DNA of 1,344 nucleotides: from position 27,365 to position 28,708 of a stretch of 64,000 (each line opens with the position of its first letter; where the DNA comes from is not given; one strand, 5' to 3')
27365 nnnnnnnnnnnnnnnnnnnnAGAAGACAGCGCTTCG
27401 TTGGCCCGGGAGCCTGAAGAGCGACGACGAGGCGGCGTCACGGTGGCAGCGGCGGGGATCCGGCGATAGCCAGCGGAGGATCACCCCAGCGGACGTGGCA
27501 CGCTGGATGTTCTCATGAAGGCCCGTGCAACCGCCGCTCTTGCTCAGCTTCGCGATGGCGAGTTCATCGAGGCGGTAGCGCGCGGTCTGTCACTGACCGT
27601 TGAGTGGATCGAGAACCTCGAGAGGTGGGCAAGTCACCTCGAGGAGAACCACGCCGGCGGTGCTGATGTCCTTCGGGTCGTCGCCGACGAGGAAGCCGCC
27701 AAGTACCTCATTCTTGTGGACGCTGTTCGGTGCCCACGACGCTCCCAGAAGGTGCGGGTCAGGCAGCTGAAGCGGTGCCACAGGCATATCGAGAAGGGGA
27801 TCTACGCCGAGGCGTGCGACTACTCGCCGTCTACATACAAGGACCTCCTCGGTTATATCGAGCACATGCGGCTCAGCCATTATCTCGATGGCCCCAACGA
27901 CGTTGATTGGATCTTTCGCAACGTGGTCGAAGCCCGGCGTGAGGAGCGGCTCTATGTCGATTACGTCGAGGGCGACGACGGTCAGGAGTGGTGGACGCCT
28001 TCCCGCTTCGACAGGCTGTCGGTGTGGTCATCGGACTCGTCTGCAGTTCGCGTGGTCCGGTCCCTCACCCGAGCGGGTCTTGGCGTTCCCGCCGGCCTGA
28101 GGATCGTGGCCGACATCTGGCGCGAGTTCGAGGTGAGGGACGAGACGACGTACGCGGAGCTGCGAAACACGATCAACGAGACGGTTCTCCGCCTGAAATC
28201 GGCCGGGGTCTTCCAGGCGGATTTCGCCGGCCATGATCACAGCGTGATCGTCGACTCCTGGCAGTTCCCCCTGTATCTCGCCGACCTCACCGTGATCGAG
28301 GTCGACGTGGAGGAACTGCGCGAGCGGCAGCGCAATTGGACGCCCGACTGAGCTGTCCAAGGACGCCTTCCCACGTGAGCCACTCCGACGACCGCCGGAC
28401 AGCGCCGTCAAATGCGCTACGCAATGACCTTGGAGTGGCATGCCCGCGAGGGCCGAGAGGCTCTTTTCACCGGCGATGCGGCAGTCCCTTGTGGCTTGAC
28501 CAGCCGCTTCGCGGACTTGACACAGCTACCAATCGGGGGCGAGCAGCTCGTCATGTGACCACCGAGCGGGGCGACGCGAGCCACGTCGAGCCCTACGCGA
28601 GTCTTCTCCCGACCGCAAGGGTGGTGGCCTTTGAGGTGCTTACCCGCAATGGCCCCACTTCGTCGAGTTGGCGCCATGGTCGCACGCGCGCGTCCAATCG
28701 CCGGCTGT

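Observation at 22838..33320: Lower-GC ~10.5-kb block packed with defence-type and mobility-remnant genes inside the larger island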

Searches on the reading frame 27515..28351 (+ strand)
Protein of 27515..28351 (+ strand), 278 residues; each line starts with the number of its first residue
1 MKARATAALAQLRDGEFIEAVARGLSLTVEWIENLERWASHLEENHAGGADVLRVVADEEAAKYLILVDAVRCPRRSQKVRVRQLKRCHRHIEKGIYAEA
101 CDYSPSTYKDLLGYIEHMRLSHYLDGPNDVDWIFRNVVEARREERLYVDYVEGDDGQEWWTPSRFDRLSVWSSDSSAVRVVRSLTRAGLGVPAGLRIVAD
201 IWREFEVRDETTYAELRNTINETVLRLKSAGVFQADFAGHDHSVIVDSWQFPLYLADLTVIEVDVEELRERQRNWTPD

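Call 6: search_protein_families(library=pfam, max_evalue=0.1, proteins=[window:27515-28351:+])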
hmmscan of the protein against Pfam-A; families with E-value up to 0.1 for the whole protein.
window:27515-28351:+ (278 aa): 1 family
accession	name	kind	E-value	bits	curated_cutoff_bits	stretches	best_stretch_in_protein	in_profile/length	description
PF18728.6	HEPN_AbiV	-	0.00031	21.4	27.1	1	42-164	24-136/155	AbiV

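Call 7: search_protein_families(library=padloc, max_evalue=0.1, proteins=[window:27515-28351:+])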
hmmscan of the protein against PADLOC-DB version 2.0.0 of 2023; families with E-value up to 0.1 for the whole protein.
window:27515-28351:+ (278 aa): 0 families

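Call 34: search_solved_structures(query=window:27515-28351:+, max_evalue=1)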
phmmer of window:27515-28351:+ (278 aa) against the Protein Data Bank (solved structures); distinct sequences matched with E-value up to 1: 1.
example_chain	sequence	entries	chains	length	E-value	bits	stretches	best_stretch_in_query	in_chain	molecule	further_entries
2dla_A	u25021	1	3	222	0.062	15.8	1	20-117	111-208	397aa long hypothetical protein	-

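Call 45: find_encoding_contigs(protein=window:27515-28351:+, flank=10000, max_places=6)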
Protein window:27515-28351:+ (278 aa): 1 contig read that carries it; 1 place shown.
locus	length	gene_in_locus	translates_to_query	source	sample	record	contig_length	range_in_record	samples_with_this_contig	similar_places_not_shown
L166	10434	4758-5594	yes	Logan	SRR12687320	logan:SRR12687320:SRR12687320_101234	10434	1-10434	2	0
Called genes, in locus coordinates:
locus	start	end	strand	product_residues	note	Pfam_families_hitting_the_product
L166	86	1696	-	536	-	-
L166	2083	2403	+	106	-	-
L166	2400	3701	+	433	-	PF10463:Peptidase_U49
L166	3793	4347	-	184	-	-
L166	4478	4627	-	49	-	-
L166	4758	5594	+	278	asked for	-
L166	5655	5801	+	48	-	-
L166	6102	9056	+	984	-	PF05729:NACHT, PF24883:NPHP3_N (weak)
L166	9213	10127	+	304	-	-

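Call 47: search_protein_families(library=phrogs, max_evalue=0.01, proteins=[window:27515-28351:+])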
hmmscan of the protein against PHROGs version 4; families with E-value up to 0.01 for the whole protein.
window:27515-28351:+ (278 aa): 0 families

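Call 51: search_dna_similar(query=window:27515-28351:+, collection=plasmids, mode=protein, max_evalue=0.001, max_rows=15)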
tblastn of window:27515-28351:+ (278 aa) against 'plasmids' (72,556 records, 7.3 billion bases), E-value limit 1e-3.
Records with a match: 26; places in all: 26; records where one place covers at least 80% of the query: 23.
Best place of each record, by identity: <60% 26.
By first word of the organism name: Bradyrhizobium 9; Sphingobium 3; Martelella 2; Gordonia 2; Prescottella 1; Ensifer 1; Pelagibacterium 1; Rhizobium 1; Nitratireductor 1; Agrobacterium 1; and 4 more.
By predicted mobility (MOB-suite, as given by PLSDB): conjugative 13; non-mobilizable 9; mobilizable 4.
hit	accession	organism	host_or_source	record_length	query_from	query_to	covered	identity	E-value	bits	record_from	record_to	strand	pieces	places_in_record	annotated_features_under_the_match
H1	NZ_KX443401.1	Prescottella equi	Bos taurus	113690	3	272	97%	35.1%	4e-30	126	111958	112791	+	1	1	AbiV family abortive infection protein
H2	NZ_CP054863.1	Martelella sp. NC20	single cell,Soudan mine sediment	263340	4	272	97%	32.0%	3e-21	100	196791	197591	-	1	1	hypothetical protein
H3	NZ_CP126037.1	Bradyrhizobium elkanii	Glycine max,soybean,root nodule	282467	9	272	95%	32.0%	9e-26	113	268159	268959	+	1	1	hypothetical protein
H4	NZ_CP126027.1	Bradyrhizobium elkanii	Glycine max,soybean,root nodule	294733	9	272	95%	32.0%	9e-26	113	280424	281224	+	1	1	hypothetical protein (x2)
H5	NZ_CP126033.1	Bradyrhizobium elkanii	Glycine max,soybean,root nodule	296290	9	272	95%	32.0%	9e-26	113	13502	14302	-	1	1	hypothetical protein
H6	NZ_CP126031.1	Bradyrhizobium elkanii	Glycine max,soybean,root nodule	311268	9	272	95%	32.0%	9e-26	113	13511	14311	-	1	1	hypothetical protein (x2)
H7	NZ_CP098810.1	Ensifer adhaerens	whole organism,soil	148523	21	272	91%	33.3%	3e-22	103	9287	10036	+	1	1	hypothetical protein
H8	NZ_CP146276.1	Pelagibacterium nitratireducens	whole organism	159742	9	272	95%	31.7%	1e-19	96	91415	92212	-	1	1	hypothetical protein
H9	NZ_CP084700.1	Rhizobium ruizarguesonis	Pisum sativum L.,Cell culture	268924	4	272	97%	31.0%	8e-21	99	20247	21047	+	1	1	hypothetical protein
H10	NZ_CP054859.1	Martelella sp. NC18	single cell,mine sediment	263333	4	272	89%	33.3%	7e-18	116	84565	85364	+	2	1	hypothetical protein (x2)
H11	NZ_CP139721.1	Nitratireductor rhodophyticola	Bacterial Culture,hydrothermal vent ...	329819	9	272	95%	30.7%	2e-20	98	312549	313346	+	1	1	hypothetical protein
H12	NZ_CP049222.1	Agrobacterium tumefaciens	Clematis,cell culture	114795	21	272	91%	31.0%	9e-19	93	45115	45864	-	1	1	hypothetical protein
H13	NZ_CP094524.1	Bradyrhizobium sp. ISRA443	Arachis hypogaea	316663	9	272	95%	29.6%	4e-19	94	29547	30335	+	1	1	hypothetical protein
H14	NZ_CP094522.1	Bradyrhizobium sp. ISRA437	Arachis hypogaea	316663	9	272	95%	29.6%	4e-19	94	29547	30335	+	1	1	hypothetical protein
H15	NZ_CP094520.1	Bradyrhizobium sp. ISRA436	Arachis hypogaea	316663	9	272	95%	29.6%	4e-19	94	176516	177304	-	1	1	hypothetical protein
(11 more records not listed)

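Call 53: search_protein_families(library=ncbifam, max_evalue=0.1, proteins=[window:27515-28351:+])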
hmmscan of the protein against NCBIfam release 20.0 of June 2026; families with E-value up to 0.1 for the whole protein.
window:27515-28351:+ (278 aa): 1 family
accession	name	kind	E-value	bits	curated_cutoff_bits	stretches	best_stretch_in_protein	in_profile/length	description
TIGR04498.1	AbiV_defense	subfamily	0.0032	17.8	27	1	44-162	23-126/143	AbiV family abortive infection protein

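Call 54: get_annotated_region(hit=H1, flank=5000)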
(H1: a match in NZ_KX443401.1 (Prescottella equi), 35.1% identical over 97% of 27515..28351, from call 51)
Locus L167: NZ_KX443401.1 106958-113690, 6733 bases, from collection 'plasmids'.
description: Prescottella equi strain PAM1572 plasmid pVAPN1572, complete sequence
organism: Prescottella equi (NCBI taxid 43767)
taxonomy: Bacteria; Actinomycetota; Actinomycetes; Mycobacteriales; Nocardiaceae; Prescottella; Prescottella equi
host: -; source: Bos taurus; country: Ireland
typing (MOB-suite, as given by PLSDB): mobilizable; replicon rep_cluster_1307; relaxase MOBF
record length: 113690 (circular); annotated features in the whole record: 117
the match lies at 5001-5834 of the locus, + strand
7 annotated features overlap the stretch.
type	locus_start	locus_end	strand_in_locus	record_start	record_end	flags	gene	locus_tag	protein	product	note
CDS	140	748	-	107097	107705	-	-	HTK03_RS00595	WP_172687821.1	TetR/AcrR family transcriptional regulator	GO:0006355 - regulation of DNA-templated transcription [Evidence IEA]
CDS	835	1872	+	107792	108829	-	-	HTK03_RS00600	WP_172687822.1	beta-ketoacyl-ACP synthase III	GO:0006633 - fatty acid biosynthetic process [Evidence IEA]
CDS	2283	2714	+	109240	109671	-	-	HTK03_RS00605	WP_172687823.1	N-formylglutamate amidohydrolase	-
CDS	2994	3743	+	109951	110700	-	-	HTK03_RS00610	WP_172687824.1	DUF4839 domain-containing protein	-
CDS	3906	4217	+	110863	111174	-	-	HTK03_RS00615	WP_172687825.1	hypothetical protein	-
CDS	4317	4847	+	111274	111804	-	-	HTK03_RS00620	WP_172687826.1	hypothetical protein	-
CDS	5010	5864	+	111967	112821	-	-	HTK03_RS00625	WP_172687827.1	AbiV family abortive infection protein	-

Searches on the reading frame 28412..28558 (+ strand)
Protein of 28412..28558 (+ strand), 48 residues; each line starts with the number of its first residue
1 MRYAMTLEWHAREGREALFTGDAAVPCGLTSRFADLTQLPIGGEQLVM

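Call 47: search_protein_families(library=phrogs, max_evalue=0.01, proteins=[window:28412-28558:+])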
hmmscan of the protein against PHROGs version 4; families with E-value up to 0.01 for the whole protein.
window:28412-28558:+ (48 aa): 0 families

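Call 48: search_protein_families(library=pfam, max_evalue=1, proteins=[window:28412-28558:+])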
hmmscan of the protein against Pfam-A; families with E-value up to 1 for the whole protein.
window:28412-28558:+ (48 aa): 0 families

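Call 53: search_protein_families(library=ncbifam, max_evalue=0.1, proteins=[window:28412-28558:+])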
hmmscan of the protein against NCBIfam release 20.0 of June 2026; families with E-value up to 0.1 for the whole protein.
window:28412-28558:+ (48 aa): 0 families
